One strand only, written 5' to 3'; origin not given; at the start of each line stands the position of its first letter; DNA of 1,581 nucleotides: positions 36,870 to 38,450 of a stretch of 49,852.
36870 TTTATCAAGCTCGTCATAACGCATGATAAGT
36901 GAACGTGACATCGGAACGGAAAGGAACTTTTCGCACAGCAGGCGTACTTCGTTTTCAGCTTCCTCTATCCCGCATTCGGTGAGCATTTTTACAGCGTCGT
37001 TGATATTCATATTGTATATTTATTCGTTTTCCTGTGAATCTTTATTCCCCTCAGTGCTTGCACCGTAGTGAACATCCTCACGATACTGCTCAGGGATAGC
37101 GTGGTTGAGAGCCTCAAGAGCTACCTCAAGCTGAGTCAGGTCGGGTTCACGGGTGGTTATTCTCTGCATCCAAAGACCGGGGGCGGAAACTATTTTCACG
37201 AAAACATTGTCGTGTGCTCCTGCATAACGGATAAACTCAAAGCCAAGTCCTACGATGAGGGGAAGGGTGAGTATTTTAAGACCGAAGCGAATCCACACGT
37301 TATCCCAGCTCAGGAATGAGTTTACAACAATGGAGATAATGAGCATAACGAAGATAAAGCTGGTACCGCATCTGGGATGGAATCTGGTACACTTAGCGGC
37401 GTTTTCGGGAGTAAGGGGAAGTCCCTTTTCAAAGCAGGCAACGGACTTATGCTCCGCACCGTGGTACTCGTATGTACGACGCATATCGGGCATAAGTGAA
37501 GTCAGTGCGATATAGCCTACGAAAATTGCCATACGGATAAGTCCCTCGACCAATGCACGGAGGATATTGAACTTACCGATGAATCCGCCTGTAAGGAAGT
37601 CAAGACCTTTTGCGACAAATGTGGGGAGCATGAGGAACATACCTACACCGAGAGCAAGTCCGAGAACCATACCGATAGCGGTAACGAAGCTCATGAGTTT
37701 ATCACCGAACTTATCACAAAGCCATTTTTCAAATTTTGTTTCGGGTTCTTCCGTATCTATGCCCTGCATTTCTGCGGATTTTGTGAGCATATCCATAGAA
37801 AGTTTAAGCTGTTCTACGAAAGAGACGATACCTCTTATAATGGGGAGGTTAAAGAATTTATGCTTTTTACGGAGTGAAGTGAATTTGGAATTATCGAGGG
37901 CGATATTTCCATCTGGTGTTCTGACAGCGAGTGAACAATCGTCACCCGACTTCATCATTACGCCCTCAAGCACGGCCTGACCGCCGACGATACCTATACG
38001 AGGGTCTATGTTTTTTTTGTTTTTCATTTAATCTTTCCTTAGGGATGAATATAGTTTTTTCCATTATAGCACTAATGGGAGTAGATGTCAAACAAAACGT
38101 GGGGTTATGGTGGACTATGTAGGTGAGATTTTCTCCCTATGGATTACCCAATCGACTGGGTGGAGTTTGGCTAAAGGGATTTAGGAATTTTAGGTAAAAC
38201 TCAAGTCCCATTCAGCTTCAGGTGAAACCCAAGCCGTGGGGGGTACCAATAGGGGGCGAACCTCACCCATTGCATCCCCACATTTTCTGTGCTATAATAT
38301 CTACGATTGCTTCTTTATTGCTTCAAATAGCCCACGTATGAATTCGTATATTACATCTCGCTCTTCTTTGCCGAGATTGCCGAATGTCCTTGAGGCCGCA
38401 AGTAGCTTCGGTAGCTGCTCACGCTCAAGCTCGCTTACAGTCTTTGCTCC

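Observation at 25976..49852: Strand-locked intergenic repeat family with an invariant core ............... (9 copies in 24 kb)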

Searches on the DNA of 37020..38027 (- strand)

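Call 69: search_rna_families(source=L036, threshold=evalue, max_evalue=10)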
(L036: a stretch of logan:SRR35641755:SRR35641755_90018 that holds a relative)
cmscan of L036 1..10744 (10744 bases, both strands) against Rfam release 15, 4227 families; matches with E-value up to 10: 8.
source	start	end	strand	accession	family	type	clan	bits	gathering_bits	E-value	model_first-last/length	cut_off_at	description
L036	7800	7847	-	RF03449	mir-6827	Gene; miRNA;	-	23.9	80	0.43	1-55/55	no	mir-6827 microRNA precursor family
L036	2738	2813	-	RF02551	DapZ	Cis-reg;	-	22.9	56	2.2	1-78/78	no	ABC transporter regulator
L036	6655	6809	-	RF02195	TP53TG1_1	Gene; lncRNA;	-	22.2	40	0.93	1-153/153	no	TP53 target 1 conserved region 1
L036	1450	1499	+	RF01150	sR11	Gene; snRNA; snoRNA; CD-box;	-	19.6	39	5.2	1-57/57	no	Small nucleolar RNA sR11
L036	5363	5456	+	RF01682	P8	Gene; sRNA;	-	19.6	60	9.7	1-78/78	no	Pseudomonas sRNA P8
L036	7801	7846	+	RF03461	MIR842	Gene; miRNA;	-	19.5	85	7.3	1-127/127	no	MIR842 microRNA precursor family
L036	378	429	-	RF01128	sR43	Gene; snRNA; snoRNA; CD-box;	-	17.2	45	1.4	1-56/56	no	Small nucleolar RNA sR42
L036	7030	7111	+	RF01389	isrF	Gene; sRNA;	-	13.8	40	2.3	77-220/292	no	isrF Hfq binding RNA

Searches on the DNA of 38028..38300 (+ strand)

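Call 28: search_rna_families(source=window, start=38028, end=38300, threshold=evalue, max_evalue=10)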
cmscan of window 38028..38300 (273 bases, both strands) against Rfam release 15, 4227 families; matches with E-value up to 10: 4.
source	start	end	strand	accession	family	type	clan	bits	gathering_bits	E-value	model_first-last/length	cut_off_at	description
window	38250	38300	+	RF02845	Ref1C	Gene; sRNA;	-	19.1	90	1.7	1-51/131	3'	Enterococcus sRNA 1C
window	38180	38280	-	RF02958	drum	Gene; sRNA;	-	13.3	43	3.9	1-112/112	no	drum RNA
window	38096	38243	+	RF01963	RMST_2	Gene; lncRNA;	-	12.1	45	6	1-135/135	no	Rhabdomyosarcoma 2 associated transcript conserved region 2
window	38173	38193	+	RF02129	GNAS-AS1_3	Gene; lncRNA;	-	12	42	2.2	1-38/38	no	GNAS antisense RNA 1 conserved region 3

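Call 53: search_dna_similar(query=window:38100-38300:+, collection=plasmids, mode=distant, max_evalue=0.01, max_rows=10)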
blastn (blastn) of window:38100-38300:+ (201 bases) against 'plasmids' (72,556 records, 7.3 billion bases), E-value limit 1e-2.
No match.

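Call 54: search_dna_similar(query=window:38100-38300:+, collection=phages, mode=distant, max_evalue=0.01, max_rows=10)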
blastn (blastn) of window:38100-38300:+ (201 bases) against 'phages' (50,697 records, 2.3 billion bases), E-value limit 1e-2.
No match.
